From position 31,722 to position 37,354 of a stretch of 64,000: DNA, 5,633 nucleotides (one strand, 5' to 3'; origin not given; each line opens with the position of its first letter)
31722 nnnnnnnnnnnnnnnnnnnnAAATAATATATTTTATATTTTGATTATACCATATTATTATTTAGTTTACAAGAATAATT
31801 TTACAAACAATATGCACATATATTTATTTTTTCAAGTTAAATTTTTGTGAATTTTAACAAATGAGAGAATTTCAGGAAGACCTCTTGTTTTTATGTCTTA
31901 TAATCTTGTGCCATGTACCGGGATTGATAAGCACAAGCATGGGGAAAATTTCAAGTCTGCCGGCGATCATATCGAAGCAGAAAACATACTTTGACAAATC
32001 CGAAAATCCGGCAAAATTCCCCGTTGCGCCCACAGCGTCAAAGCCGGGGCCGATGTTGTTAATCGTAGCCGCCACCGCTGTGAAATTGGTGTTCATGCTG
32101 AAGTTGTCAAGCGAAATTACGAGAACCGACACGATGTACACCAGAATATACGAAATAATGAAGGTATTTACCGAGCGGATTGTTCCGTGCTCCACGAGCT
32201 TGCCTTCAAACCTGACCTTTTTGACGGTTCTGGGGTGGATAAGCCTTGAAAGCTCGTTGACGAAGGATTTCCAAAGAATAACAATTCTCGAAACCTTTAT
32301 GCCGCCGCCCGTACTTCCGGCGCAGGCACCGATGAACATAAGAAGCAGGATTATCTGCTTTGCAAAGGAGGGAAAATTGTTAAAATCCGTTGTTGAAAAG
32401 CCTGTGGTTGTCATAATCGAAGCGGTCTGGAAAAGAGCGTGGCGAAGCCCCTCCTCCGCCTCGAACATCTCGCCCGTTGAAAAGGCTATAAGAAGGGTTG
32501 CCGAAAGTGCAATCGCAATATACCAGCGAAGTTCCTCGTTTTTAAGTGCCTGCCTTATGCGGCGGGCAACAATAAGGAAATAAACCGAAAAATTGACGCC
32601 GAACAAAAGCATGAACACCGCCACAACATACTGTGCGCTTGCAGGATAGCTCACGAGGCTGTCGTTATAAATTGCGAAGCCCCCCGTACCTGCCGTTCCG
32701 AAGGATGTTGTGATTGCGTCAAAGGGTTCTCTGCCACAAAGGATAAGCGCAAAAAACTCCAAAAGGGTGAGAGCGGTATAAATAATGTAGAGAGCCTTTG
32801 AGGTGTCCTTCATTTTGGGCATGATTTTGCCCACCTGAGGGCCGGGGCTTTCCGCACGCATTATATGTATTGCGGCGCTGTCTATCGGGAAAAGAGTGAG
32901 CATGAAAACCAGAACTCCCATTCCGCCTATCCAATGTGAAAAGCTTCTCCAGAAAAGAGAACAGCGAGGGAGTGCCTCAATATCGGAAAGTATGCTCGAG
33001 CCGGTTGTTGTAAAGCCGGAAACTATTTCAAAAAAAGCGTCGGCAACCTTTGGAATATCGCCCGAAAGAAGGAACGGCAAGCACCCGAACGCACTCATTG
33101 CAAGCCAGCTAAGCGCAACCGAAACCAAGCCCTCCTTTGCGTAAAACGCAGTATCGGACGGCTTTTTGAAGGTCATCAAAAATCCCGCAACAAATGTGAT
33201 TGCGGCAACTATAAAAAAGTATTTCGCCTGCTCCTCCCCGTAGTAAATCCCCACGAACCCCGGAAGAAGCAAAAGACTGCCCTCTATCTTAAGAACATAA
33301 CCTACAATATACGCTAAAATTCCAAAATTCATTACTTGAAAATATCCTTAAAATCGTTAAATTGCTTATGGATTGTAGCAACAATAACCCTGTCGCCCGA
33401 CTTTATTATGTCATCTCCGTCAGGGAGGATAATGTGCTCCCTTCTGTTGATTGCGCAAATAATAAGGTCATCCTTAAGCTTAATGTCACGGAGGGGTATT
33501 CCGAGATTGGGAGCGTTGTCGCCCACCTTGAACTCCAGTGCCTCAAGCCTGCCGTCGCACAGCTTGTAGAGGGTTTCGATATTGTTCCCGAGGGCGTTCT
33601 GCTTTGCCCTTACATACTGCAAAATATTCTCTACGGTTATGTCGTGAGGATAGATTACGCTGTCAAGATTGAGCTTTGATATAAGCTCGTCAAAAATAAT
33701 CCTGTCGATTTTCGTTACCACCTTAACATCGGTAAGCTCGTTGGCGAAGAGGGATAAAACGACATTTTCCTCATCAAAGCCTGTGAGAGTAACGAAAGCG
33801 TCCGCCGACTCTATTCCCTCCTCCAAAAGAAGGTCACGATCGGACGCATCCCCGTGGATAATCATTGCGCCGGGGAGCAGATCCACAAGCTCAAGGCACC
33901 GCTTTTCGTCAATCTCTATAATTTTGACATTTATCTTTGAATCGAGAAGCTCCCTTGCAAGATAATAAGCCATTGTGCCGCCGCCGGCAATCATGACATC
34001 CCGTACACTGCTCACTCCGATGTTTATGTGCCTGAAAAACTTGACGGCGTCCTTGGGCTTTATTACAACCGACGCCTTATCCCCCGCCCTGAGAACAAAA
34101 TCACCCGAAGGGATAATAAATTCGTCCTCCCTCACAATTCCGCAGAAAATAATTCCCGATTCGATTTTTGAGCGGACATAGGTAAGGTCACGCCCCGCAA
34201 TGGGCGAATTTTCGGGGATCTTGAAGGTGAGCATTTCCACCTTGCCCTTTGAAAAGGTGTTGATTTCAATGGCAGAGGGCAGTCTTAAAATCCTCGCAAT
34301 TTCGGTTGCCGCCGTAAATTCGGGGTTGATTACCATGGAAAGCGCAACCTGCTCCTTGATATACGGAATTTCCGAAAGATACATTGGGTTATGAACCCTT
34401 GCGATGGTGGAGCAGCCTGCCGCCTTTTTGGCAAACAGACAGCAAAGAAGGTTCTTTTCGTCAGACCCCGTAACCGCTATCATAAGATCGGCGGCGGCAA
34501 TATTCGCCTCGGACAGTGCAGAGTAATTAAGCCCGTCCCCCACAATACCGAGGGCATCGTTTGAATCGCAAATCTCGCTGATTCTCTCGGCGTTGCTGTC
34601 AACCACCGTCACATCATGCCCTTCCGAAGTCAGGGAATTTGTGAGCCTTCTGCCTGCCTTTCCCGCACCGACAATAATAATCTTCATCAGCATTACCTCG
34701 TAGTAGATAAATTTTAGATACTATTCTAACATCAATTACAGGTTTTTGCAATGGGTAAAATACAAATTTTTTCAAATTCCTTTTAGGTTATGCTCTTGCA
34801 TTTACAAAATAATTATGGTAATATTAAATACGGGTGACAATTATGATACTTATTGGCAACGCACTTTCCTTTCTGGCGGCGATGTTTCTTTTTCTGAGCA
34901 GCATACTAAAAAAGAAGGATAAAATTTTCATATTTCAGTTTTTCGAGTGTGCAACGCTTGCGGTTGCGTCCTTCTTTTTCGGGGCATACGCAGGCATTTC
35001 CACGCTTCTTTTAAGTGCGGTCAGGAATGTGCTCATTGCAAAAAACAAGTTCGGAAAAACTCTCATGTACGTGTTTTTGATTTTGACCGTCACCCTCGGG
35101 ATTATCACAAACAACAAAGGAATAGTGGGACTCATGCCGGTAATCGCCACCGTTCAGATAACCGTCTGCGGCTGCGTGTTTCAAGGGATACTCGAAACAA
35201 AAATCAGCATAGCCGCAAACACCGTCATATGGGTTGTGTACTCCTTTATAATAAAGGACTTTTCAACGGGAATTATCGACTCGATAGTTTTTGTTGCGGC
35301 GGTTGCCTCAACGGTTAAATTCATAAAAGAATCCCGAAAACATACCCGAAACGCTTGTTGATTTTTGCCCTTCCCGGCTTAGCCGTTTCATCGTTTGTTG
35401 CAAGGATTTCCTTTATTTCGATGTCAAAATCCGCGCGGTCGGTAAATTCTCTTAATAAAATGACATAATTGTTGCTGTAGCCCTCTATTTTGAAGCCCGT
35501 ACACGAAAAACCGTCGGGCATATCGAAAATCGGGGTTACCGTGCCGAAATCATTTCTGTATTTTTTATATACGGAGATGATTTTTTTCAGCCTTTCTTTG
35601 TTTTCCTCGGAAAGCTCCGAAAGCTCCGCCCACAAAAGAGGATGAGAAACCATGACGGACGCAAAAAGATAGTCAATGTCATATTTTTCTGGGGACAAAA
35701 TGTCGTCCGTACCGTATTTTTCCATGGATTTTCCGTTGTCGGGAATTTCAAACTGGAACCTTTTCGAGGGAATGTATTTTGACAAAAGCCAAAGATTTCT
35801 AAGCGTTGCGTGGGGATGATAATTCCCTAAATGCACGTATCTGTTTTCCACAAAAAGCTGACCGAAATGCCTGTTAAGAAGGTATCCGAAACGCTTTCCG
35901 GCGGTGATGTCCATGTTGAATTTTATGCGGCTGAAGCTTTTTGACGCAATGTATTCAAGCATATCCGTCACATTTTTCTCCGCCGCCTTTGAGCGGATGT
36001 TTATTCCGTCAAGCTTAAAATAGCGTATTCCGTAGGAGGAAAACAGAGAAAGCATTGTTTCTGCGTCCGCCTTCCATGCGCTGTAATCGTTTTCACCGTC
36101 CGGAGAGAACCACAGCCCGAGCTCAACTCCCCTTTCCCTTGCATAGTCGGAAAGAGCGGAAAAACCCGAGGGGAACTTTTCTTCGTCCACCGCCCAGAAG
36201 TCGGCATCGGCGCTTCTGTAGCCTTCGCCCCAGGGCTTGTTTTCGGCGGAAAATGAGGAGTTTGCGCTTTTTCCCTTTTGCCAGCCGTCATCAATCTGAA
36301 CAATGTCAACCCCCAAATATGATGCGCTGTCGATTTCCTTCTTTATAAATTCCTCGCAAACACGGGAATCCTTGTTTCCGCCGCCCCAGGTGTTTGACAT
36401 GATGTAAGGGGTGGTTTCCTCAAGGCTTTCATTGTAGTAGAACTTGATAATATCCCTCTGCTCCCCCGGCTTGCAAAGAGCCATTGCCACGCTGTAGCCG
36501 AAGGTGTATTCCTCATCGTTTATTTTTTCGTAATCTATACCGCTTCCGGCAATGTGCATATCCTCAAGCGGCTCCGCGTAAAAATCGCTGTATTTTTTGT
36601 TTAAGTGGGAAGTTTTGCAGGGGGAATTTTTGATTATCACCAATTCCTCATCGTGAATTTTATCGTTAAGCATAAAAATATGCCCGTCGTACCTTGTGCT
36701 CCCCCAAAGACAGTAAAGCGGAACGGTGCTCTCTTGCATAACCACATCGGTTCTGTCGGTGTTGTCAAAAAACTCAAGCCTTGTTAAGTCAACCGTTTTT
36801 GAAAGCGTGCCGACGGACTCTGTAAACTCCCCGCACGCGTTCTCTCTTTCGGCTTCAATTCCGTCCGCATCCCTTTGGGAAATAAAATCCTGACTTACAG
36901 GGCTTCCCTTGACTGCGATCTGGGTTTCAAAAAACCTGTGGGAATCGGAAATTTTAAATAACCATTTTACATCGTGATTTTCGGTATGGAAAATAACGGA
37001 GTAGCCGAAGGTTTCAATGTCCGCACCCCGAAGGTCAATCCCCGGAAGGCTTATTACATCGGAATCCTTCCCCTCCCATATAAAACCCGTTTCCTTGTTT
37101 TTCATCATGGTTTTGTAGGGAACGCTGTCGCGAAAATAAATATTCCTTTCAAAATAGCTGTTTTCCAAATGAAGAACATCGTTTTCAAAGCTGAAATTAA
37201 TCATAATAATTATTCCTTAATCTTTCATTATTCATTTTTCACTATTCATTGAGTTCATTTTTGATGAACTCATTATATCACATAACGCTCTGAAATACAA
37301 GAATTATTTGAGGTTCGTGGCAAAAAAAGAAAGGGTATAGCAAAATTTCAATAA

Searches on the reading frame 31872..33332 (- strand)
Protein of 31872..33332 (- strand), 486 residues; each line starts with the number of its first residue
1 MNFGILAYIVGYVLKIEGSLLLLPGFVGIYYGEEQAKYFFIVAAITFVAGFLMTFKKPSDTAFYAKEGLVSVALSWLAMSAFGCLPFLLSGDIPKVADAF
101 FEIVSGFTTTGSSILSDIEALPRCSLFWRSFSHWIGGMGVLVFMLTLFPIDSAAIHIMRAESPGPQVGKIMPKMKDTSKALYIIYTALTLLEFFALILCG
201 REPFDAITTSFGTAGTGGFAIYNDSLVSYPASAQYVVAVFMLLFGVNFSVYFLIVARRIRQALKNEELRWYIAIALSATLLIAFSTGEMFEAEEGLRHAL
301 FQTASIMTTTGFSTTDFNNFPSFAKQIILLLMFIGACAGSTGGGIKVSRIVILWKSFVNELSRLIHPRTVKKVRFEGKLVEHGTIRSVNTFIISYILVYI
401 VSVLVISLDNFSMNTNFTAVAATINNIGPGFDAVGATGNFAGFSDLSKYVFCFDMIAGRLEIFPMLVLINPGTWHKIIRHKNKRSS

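Call 10: search_protein_families(library=pfam, proteins=[window:31872-33332:-], max_evalue=0.001)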
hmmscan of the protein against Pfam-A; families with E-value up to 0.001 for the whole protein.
window:31872-33332:- (486 aa): 1 family
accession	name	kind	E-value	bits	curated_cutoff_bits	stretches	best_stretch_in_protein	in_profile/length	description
PF02386.22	TrkH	-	1.1e-63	215.8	27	1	40-468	8-489/502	Cation transport protein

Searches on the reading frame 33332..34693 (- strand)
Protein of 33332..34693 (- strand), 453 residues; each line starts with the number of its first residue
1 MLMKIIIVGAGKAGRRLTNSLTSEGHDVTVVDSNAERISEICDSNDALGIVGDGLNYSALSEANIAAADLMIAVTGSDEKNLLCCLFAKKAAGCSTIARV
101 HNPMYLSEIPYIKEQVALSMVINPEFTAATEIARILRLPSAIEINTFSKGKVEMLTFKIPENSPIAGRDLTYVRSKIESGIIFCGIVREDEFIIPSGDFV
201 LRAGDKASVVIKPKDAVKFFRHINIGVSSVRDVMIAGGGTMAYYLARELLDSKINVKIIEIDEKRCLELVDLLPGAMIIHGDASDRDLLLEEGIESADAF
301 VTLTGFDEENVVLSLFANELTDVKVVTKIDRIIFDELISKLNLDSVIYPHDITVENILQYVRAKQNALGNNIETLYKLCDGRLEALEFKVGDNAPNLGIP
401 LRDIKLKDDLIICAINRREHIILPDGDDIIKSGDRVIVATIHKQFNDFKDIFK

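Call 10: search_protein_families(library=pfam, proteins=[window:33332-34693:-], max_evalue=0.001)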
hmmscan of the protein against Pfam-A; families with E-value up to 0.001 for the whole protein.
window:33332-34693:- (453 aa): 14 families
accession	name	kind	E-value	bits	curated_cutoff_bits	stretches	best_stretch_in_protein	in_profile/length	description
PF02254.24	TrkA_N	-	8.9e-50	168.3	23.8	2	5-112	1-105/116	TrkA-N domain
PF02080.26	TrkA_C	-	5.2e-27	94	27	2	387-452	3-70/71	TrkA-C domain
PF13241.12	NAD_binding_7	-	1.1e-09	39.2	22.1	1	4-82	9-76/104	Putative NAD(P)-binding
PF01488.26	Shikimate_DH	-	4.4e-08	33.7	24.3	1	4-79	14-87/138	Shikimate / quinate 5-dehydrogenase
PF13460.12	NAD_binding_10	-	8.2e-07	29.5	27.2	1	10-80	3-73/184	NAD(P)H-binding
PF03807.23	F420_oxidored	-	1.1e-06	29.5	21.6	0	4-44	1-43/94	NADP oxidoreductase coenzyme F420-dependent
PF03435.24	Sacchrp_dh_NADP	-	6.5e-06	26.9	25.1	0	5-72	1-73/129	Saccharopine dehydrogenase NADP binding domain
PF02737.24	3HCDH_N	-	2.6e-05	24.6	22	0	4-41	1-38/180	3-hydroxyacyl-CoA dehydrogenase, NAD binding domain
PF03721.20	UDPG_MGDP_dh_N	-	3.6e-05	23.8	27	1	3-43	1-41/187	UDP-glucose/GDP-mannose dehydrogenase family, NAD binding domain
PF07992.20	Pyr_redox_2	-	4.3e-05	23.5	26.1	0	3-36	1-34/291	Pyridine nucleotide-disulphide oxidoreductase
PF03446.21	NAD_binding_2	-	8.7e-05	23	21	0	4-50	1-43/161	NAD binding domain of 6-phosphogluconate dehydrogenase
PF00070.33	Pyr_redox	-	0.00033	21.6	22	0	4-36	1-33/82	Pyridine nucleotide-disulphide oxidoreductase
PF05368.20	NmrA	-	0.00062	19.9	27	0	235-340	8-110/298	NmrA-like family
PF01262.27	AlaDh_PNT_C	-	0.00072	19.5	23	0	4-72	30-97/214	Alanine dehydrogenase/PNT, C-terminal domain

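Call 100: list_cluster_members(proteins=[window:33332-34693:-, window:14128-15135:-, window:18242-26971:-])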
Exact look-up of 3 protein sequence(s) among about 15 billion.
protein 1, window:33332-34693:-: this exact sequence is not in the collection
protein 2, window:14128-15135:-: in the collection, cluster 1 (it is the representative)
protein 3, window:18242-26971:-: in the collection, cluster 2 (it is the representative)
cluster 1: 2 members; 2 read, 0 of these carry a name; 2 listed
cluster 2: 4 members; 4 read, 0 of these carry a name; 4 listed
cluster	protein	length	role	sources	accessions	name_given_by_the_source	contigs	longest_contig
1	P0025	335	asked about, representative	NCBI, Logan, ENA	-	-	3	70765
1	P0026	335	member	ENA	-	-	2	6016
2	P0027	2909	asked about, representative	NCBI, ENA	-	-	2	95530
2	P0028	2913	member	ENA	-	-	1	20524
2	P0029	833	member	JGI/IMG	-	-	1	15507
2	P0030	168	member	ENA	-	-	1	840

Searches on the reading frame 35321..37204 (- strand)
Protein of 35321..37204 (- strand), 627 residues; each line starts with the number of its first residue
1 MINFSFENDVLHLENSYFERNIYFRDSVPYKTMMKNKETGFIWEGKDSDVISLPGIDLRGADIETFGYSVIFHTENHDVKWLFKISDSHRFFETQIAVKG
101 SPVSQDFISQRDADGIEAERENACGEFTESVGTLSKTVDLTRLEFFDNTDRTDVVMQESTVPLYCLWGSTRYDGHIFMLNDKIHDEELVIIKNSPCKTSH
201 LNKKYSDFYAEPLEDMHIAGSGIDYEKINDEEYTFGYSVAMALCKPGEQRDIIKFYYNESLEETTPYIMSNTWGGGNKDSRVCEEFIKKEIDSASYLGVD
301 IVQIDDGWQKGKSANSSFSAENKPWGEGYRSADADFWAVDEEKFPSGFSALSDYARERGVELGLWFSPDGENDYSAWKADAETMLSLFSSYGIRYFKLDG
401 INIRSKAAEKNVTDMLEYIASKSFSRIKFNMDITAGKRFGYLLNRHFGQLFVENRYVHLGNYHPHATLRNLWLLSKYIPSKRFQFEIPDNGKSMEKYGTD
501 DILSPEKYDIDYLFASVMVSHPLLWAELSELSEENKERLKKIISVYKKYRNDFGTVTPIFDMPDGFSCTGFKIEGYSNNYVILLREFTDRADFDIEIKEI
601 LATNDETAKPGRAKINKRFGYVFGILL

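Call 10: search_protein_families(library=pfam, proteins=[window:35321-37204:-], max_evalue=0.001)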
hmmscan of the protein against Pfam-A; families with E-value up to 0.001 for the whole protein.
window:35321-37204:- (627 aa): 3 families
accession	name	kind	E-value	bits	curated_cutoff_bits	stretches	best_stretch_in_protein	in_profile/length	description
PF02065.24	Melibiase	-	2.1e-08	34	27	1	265-373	40-131/347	Melibiase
PF10566.15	Glyco_hydro_97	-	1.7e-06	28.1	32.5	1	280-421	29-150/275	Glycoside hydrolase 97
PF16499.11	Melibiase_2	-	0.0004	20.2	23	1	304-410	39-143/284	Alpha galactosidase A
